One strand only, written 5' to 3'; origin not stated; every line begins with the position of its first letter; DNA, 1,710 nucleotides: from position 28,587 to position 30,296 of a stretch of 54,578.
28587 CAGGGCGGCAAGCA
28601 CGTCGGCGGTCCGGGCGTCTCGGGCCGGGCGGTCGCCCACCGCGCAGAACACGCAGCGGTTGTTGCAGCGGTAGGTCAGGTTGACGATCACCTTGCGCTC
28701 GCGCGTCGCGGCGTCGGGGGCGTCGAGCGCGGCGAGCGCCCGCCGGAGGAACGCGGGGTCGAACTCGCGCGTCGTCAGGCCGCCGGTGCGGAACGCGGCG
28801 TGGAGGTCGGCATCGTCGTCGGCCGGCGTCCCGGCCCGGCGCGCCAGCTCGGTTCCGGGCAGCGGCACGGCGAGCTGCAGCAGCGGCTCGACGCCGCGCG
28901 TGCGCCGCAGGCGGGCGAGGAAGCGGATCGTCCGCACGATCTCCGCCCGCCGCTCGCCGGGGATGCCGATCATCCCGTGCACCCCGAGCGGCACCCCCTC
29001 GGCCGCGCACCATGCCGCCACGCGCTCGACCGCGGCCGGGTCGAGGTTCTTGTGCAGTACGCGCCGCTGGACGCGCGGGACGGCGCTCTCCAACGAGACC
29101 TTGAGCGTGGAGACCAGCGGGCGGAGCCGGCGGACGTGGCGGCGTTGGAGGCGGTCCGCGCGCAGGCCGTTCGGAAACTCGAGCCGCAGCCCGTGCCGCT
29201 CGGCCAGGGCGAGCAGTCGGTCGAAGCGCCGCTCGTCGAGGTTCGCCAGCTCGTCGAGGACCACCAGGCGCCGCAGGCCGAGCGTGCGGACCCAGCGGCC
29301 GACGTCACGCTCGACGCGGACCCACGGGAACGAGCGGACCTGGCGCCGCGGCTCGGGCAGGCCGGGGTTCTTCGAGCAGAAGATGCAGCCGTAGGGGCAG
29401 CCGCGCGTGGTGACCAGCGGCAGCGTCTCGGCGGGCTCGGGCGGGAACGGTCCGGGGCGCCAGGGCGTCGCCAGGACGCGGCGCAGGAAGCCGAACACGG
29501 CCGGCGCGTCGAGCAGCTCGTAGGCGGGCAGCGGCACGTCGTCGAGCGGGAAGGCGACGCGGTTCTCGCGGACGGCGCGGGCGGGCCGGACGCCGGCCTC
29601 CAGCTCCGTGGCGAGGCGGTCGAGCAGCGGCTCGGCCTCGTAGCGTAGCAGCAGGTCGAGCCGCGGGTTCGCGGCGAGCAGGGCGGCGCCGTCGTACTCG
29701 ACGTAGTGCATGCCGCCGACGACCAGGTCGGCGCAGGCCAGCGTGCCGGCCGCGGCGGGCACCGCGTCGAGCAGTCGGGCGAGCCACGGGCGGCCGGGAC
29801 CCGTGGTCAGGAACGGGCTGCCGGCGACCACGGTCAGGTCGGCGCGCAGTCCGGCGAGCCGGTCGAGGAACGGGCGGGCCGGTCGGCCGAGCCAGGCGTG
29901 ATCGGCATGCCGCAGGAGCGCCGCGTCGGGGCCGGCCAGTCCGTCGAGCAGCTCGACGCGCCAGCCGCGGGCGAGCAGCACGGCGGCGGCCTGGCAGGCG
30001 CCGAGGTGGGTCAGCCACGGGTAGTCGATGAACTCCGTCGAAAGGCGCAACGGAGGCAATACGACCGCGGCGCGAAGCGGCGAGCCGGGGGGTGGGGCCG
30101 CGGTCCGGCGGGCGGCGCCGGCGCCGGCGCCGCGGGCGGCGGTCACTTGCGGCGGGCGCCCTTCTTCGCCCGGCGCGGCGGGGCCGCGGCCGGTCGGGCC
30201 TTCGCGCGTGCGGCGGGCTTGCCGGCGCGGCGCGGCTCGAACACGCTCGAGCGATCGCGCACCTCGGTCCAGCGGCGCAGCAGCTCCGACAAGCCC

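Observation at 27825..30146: A single gene fuses two complete radical SAM cores of different subfamilies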

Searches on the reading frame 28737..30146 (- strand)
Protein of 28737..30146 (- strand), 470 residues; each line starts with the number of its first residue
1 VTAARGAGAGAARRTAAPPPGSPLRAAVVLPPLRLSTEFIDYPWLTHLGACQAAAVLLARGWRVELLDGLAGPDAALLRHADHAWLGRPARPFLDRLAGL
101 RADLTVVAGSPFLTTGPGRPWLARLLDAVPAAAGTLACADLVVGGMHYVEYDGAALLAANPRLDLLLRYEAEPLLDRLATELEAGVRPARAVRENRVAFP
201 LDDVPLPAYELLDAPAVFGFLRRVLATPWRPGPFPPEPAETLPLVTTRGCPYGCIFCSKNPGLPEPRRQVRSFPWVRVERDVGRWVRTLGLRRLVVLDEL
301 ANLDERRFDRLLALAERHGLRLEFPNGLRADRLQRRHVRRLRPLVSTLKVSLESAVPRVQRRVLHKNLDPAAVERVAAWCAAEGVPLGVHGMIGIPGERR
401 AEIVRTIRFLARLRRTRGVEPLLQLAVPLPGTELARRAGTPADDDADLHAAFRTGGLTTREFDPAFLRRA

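Call 63: search_protein_families(library=ncbifam, proteins=[window:28737-30146:-], max_evalue=0.001)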
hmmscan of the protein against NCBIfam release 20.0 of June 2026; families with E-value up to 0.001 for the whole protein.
window:28737-30146:- (470 aa): 11 families
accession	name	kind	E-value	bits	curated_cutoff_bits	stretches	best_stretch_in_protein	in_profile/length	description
NF033070.1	rSAM_AprD4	equivalog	1.9e-12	46.8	500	1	234-438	188-390/456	AprD4 family radical SAM diol-dehydratase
NF038361.1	rSAM_Sden_1168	equivalog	6.2e-12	44.8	575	1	200-436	249-471/560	Sden_1168 family B12-binding radical SAM P-methyltransferase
TIGR04072.2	rSAM_ladder_B12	equivalog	2.8e-11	42.7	360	1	242-438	181-372/443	lipid biosynthesis B12-binding/radical SAM protein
TIGR04013.1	B12_SAM_MJ_1487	hypoth_equivalog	1.5e-08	33.9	251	0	324-442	243-361/382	TIGR04013 family B12-binding domain/radical SAM domain-containing protein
TIGR04479.1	bcpD_PhpK_rSAM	subfamily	1.9e-06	26.5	600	1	237-412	237-408/504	PhpK family radical SAM P-methyltransferase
TIGR03471.1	HpnJ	equivalog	7e-06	25.2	577.6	1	243-438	199-387/472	hopanoid biosynthesis associated radical SAM protein HpnJ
NF050148.1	rSAM_ApyD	equivalog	2.4e-05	22.9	750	1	245-438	203-393/645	RiPP biosynthesis radical SAM protein ApyD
TIGR04014.1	B12_SAM_MJ_0865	equivalog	0.00038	19.4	360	1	246-445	165-365/434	methyl-coenzyme M reductase glutamine C-methyltransferase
NF033712.0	B12_rSAM_KedN5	subfamily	0.00044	18.6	700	0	245-402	199-359/624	KedN5 family methylcobalamin-dependent radical SAM C-methyltransferase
TIGR04295.1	B12_rSAM_oligo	hypoth_equivalog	0.0005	18.9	400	0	93-335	57-283/422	TIGR04295 family B12-binding domain-containing radical SAM protein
TIGR03975.1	rSAM_ocin_1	subfamily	0.00062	18.4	281.85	1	141-413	160-433/606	RiPP maturation radical SAM C-methyltransferase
